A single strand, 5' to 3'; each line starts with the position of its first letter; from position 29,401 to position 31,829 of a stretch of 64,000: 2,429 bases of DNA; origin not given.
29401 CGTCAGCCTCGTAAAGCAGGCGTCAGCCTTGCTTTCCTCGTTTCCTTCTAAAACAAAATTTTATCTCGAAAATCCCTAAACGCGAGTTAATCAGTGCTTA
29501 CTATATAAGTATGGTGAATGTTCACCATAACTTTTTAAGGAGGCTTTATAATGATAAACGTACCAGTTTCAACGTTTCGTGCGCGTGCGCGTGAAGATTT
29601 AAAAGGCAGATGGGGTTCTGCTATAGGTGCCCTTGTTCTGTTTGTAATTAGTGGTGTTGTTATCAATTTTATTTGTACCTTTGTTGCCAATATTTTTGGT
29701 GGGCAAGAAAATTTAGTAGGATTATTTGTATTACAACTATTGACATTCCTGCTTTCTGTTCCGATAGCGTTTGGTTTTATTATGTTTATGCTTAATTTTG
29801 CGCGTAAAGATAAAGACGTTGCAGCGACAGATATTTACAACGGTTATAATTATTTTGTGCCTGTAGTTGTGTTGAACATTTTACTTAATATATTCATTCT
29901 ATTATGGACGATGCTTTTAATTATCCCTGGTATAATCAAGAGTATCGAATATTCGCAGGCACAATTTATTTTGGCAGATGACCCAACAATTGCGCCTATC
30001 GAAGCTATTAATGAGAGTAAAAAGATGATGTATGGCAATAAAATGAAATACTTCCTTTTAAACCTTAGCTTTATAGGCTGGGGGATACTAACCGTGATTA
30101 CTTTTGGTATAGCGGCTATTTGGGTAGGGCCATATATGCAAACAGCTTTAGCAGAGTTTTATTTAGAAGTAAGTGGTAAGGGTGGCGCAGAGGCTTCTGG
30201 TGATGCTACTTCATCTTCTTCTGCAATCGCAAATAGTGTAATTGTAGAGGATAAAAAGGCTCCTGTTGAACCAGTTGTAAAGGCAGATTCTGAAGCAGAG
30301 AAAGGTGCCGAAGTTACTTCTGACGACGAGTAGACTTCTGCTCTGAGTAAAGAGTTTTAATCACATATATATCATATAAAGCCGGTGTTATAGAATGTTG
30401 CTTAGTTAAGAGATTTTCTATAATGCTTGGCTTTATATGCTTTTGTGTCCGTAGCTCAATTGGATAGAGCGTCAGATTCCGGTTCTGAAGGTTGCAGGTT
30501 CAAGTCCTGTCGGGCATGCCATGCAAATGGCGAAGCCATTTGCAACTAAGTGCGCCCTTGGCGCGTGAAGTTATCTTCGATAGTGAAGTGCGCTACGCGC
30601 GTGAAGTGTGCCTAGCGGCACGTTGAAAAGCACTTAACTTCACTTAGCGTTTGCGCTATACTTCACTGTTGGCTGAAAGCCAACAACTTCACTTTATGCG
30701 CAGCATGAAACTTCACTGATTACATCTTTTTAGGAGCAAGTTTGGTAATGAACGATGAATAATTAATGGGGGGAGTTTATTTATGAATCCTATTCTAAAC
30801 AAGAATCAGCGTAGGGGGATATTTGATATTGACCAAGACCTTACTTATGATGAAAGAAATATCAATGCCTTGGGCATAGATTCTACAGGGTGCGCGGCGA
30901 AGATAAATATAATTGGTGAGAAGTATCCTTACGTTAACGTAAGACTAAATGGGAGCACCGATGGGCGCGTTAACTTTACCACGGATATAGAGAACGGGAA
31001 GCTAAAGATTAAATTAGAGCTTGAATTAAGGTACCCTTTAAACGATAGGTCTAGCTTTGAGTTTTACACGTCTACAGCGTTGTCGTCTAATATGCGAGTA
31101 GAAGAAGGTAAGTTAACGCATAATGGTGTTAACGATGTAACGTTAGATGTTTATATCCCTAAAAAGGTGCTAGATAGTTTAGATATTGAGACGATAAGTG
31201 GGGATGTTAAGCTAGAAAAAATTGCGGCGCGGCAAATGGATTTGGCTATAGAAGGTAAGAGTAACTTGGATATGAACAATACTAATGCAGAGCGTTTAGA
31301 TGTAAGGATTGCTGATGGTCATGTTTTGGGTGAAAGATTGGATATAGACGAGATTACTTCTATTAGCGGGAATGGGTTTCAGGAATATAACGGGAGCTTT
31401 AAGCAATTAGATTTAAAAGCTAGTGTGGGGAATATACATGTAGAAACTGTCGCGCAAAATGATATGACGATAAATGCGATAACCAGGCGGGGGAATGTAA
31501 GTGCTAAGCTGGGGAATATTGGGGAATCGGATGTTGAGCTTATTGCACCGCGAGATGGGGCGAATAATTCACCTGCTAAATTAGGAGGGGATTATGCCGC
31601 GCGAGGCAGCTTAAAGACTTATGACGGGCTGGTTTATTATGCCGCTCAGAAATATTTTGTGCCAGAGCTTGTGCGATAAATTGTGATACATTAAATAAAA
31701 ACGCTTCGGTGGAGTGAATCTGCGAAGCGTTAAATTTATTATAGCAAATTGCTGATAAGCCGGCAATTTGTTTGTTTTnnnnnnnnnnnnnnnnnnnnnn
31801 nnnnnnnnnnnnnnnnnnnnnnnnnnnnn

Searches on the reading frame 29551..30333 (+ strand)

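Call 20: search_protein_families(library=pfam, proteins=[window:29551-30333:+], max_evalue=0.001)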
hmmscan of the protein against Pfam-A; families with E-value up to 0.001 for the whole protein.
window:29551-30333:+ (260 aa): 1 family
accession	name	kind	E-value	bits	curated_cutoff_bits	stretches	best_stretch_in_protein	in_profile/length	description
PF06161.16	DUF975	-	5.7e-41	141.4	34.8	2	122-209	154-241/243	Protein of unknown function (DUF975)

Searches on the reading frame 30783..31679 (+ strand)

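Call 84: search_protein_families(library=pfam, proteins=[window:30783-31679:+], max_evalue=0.00001)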
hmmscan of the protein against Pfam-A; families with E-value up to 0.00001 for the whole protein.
window:30783-31679:+ (298 aa): 2 families
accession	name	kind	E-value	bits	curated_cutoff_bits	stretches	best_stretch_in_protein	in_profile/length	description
PF13349.12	DUF4097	-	4.4e-11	43.1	22.9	1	94-243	59-191/247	Toastrack DUF4097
PF10988.14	DUF2807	-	1e-06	29.1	24.2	1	52-198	22-155/181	Putative auto-transporter adhesin, head GIN domain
